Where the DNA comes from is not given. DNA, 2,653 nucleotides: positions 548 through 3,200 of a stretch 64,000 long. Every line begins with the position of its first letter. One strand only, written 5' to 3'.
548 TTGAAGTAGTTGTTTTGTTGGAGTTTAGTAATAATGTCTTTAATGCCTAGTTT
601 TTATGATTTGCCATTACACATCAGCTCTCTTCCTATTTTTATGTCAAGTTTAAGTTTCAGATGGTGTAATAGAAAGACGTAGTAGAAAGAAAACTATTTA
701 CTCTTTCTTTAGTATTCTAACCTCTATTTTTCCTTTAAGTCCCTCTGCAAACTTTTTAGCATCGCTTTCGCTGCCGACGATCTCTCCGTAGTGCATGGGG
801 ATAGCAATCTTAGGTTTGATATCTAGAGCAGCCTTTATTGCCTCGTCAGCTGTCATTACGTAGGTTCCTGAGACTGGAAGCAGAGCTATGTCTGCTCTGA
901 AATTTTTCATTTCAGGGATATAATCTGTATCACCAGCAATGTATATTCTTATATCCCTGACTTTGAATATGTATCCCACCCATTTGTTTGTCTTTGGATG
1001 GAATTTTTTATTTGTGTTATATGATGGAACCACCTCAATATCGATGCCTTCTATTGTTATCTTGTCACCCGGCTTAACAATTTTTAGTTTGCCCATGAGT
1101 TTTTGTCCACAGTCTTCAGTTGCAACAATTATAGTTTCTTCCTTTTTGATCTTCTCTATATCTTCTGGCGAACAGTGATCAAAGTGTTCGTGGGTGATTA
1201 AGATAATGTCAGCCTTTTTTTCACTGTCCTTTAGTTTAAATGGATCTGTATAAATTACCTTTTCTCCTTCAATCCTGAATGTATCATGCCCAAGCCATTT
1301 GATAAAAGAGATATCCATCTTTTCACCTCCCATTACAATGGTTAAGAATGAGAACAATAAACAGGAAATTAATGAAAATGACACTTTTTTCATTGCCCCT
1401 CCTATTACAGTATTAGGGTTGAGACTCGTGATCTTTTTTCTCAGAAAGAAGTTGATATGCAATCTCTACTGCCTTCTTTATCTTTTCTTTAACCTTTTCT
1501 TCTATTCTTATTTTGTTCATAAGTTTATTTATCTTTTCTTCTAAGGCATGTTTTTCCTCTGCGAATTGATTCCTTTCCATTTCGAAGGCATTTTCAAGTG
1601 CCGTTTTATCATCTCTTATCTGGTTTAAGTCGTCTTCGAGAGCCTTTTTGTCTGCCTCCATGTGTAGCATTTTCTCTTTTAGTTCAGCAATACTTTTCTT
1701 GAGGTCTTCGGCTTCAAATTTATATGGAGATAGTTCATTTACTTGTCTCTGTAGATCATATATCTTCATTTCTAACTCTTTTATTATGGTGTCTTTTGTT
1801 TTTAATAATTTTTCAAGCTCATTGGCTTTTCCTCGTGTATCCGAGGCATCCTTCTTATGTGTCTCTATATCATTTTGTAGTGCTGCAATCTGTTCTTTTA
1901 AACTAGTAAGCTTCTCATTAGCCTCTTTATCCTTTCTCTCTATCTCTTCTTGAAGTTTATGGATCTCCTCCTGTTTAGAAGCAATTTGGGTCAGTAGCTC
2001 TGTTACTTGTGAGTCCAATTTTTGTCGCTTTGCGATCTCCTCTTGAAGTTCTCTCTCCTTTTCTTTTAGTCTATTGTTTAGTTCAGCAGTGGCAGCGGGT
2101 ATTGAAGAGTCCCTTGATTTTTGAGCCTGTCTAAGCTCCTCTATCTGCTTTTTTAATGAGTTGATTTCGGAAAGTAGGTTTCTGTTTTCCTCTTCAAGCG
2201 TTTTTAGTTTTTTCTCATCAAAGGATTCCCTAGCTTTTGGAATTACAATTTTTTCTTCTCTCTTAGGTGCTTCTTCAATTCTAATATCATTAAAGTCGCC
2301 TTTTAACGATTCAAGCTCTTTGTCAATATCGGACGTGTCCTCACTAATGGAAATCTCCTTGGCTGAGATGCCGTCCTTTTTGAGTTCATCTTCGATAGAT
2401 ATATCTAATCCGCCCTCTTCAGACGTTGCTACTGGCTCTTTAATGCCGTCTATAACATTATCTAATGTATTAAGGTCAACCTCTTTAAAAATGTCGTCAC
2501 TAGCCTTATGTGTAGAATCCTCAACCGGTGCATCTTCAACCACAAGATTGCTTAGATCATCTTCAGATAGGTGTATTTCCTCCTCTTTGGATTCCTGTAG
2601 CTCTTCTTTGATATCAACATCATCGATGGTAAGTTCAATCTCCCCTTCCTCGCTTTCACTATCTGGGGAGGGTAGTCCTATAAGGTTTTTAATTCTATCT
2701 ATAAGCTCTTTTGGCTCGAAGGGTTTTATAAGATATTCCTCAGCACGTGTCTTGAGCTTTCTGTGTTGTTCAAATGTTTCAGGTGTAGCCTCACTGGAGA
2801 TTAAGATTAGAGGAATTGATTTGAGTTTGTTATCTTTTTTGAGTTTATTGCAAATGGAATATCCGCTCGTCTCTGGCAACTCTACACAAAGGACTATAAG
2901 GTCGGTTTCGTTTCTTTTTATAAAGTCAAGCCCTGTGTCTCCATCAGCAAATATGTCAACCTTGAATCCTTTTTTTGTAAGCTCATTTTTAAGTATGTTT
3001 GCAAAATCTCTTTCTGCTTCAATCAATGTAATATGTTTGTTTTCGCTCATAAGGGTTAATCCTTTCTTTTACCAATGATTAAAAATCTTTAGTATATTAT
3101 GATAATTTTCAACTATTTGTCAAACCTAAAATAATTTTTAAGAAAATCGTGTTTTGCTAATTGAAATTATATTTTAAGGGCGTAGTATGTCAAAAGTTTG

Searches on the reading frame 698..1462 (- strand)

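Call 15: search_protein_families(library=pfam, proteins=[window:698-1462:-], max_evalue=0.00001)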
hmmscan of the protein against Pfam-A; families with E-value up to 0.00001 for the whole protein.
window:698-1462:- (254 aa): 2 families
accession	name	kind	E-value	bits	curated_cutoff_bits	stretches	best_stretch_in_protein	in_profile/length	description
PF13483.12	Lactamase_B_3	-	1.6e-31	109.9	24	1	54-224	2-160/160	Beta-lactamase superfamily domain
PF12706.13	Lactamase_B_2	-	4e-21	76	27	1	73-225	20-200/200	Beta-lactamase superfamily domain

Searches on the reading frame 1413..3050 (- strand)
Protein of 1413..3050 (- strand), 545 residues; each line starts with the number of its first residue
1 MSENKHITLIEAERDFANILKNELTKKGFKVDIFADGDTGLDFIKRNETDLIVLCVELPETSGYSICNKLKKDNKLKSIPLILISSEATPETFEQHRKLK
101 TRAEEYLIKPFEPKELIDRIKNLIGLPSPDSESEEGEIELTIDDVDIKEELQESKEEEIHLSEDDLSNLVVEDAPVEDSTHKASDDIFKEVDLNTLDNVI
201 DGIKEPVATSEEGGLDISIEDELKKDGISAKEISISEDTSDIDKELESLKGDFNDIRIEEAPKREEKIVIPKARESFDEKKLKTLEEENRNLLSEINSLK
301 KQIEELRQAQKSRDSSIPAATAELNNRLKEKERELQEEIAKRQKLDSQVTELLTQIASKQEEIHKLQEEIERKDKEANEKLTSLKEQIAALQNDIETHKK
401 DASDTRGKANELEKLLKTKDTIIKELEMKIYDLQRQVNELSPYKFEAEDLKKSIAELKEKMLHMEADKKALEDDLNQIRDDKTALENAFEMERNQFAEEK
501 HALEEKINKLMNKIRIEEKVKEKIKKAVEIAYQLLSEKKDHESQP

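Call 15: search_protein_families(library=pfam, proteins=[window:1413-3050:-], max_evalue=0.00001)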
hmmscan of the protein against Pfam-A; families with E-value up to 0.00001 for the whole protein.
window:1413-3050:- (545 aa): 1 family
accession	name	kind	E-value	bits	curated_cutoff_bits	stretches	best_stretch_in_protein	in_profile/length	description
PF00072.30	Response_reg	-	6.3e-18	65.4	30.2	1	7-121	1-111/111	Response regulator receiver domain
